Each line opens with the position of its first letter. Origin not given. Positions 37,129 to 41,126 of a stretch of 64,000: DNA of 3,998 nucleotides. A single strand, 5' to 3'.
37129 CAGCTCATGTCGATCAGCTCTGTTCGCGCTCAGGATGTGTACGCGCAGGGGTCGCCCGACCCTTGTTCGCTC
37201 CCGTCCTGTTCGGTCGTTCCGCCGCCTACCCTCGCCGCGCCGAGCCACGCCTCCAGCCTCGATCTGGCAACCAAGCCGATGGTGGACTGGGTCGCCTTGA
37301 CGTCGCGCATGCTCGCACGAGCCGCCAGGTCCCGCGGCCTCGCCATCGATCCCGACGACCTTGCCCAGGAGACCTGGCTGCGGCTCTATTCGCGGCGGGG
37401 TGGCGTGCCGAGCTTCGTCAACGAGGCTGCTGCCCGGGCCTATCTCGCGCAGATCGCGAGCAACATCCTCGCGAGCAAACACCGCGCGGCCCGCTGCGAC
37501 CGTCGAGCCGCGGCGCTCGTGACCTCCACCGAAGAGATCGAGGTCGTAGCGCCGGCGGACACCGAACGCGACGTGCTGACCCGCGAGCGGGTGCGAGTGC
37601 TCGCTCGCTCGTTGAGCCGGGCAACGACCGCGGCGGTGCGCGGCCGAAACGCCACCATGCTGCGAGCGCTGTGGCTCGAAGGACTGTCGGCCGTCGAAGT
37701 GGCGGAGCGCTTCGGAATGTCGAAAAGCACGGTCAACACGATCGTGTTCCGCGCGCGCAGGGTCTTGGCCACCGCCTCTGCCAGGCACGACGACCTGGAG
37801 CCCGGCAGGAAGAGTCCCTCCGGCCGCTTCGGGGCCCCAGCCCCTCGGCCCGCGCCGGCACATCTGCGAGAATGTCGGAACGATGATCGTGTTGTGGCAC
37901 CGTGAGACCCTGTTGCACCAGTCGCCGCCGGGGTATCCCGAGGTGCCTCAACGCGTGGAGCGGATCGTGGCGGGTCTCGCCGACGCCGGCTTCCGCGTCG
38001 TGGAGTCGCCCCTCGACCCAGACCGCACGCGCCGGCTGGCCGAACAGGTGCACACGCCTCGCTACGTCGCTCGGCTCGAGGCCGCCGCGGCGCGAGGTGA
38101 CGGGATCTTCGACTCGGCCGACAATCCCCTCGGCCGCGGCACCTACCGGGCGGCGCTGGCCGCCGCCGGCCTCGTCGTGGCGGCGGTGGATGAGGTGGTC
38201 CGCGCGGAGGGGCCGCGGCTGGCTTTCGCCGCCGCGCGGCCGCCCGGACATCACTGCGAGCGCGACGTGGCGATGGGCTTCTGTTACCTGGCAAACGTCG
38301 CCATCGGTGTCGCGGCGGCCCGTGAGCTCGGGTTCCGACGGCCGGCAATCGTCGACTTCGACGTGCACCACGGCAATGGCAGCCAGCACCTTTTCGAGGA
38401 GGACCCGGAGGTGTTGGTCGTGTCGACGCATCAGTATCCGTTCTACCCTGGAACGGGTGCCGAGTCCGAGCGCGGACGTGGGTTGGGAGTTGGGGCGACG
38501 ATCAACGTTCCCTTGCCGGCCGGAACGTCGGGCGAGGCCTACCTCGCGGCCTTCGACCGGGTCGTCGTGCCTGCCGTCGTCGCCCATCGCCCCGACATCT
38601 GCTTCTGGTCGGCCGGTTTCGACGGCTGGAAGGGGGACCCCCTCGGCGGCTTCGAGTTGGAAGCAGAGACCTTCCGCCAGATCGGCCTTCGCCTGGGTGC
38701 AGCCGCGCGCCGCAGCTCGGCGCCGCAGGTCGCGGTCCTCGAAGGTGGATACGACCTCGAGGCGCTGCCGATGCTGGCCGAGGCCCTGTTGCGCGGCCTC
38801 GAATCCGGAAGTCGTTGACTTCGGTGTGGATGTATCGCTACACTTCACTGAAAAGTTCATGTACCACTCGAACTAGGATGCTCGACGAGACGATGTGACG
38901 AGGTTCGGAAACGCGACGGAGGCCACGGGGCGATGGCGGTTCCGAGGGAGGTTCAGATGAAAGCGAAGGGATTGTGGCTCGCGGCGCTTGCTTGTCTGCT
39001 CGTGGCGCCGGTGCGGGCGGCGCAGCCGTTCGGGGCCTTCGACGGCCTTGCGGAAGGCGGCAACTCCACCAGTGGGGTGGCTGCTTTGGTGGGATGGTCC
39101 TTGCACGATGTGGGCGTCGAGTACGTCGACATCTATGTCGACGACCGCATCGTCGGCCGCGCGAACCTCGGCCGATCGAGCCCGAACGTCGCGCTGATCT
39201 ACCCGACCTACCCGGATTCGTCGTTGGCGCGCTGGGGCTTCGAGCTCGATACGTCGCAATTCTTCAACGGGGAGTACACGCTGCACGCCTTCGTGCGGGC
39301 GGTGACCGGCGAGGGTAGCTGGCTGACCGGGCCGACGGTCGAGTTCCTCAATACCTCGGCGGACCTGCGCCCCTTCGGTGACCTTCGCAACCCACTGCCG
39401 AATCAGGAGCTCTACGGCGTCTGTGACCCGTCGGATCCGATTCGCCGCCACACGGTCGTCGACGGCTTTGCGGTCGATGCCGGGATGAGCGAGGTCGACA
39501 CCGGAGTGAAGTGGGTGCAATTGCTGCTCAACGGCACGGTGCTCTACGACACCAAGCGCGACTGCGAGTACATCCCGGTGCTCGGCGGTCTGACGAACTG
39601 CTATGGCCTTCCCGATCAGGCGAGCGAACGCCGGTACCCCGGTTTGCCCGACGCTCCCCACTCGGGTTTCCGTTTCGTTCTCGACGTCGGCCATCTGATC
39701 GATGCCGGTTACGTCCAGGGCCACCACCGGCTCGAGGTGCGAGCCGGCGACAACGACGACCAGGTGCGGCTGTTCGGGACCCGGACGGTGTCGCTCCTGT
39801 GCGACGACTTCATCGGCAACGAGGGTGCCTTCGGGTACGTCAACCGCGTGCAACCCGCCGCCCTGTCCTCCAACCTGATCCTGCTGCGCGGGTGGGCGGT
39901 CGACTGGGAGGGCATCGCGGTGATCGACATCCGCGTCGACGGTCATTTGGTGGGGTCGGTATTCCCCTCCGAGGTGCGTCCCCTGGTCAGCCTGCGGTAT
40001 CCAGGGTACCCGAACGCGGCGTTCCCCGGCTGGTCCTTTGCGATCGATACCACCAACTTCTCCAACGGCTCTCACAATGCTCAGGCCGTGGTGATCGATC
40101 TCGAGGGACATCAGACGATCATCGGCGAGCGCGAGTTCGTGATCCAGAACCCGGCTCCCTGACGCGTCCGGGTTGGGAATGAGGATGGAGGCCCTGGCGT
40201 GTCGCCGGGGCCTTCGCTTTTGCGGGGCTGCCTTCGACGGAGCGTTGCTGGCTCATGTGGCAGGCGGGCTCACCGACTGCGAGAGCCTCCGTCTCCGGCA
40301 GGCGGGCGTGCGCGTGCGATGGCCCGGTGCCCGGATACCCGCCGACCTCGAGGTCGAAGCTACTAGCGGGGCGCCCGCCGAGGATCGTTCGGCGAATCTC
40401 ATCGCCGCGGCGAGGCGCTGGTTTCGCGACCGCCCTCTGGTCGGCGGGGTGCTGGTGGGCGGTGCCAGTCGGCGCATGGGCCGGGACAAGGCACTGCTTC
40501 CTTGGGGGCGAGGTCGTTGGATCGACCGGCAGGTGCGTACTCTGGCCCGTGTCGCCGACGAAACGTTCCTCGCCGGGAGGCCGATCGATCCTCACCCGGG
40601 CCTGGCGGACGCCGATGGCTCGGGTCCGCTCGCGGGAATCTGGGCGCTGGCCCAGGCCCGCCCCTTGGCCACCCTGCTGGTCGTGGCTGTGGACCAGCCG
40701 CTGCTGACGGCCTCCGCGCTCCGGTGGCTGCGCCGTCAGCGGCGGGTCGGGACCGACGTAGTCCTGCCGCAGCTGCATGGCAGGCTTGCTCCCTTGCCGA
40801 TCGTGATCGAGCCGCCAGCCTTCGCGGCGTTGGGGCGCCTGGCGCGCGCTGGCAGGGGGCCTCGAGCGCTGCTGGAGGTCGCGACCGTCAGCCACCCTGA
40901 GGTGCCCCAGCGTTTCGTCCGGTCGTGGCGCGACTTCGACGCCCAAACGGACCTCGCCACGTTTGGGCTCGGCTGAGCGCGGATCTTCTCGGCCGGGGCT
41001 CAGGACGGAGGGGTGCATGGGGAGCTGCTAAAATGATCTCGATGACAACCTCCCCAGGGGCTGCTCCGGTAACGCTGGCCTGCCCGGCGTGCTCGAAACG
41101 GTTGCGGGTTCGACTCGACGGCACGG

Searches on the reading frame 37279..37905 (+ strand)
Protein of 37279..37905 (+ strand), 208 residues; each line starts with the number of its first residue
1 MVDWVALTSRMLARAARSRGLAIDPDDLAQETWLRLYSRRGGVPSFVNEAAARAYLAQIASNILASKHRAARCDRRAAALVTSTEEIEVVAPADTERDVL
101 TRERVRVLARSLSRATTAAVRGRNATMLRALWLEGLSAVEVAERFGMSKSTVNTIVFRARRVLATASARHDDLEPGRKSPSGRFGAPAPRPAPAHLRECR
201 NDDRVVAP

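Call 27: search_protein_families(library=pfam, proteins=[window:37279-37905:+], max_evalue=0.0001)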
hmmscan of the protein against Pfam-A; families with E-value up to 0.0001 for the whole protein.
window:37279-37905:+ (208 aa): 2 families
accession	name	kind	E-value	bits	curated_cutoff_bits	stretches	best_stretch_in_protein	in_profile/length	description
PF04545.22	Sigma70_r4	-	3e-06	27.1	24.1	1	126-163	11-48/50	Sigma-70, region 4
PF08281.18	Sigma70_r4_2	-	7.5e-06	25.9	25.7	1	133-161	24-52/54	Sigma-70, region 4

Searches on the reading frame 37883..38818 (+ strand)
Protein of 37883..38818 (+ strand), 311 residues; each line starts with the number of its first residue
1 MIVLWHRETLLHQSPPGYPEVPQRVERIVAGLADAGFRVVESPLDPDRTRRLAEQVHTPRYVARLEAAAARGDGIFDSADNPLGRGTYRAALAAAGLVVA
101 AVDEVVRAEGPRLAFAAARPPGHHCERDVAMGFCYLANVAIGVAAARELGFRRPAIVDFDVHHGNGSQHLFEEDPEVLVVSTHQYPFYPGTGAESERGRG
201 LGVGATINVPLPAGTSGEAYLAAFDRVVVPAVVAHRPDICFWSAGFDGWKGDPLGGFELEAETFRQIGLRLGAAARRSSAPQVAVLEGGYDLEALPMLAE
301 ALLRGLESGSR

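Call 27: search_protein_families(library=pfam, proteins=[window:37883-38818:+], max_evalue=0.0001)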
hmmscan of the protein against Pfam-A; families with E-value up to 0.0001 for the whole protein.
window:37883-38818:+ (311 aa): 1 family
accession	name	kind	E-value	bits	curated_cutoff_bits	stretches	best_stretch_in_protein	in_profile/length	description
PF00850.24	Hist_deacetyl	-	2e-79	267.5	27.9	1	19-305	2-297/298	Histone deacetylase domain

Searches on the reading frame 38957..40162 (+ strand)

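Call 27: search_protein_families(library=pfam, proteins=[window:38957-40162:+], max_evalue=0.0001)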
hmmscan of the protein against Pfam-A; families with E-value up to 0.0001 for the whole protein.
window:38957-40162:+ (401 aa): 1 family
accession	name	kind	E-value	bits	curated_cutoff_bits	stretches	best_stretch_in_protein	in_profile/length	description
PF17957.7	Big_7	-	4.1e-05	24.6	24.1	0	306-375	18-68/70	Bacterial Ig domain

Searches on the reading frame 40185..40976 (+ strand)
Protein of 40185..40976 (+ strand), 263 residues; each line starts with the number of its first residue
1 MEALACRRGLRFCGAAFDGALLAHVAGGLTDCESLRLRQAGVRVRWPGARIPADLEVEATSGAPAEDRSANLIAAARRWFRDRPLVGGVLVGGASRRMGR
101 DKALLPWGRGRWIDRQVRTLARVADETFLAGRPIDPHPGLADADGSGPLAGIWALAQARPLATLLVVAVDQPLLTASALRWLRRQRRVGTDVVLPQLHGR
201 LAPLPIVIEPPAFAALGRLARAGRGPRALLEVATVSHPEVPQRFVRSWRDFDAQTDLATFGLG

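Call 27: search_protein_families(library=pfam, proteins=[window:40185-40976:+], max_evalue=0.0001)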
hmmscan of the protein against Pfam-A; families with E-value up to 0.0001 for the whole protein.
window:40185-40976:+ (263 aa): 1 family
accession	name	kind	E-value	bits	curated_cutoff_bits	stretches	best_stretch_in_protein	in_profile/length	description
PF12804.13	NTP_transf_3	-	1.8e-22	80.7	27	1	89-231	3-155/160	MobA-like NTP transferase domain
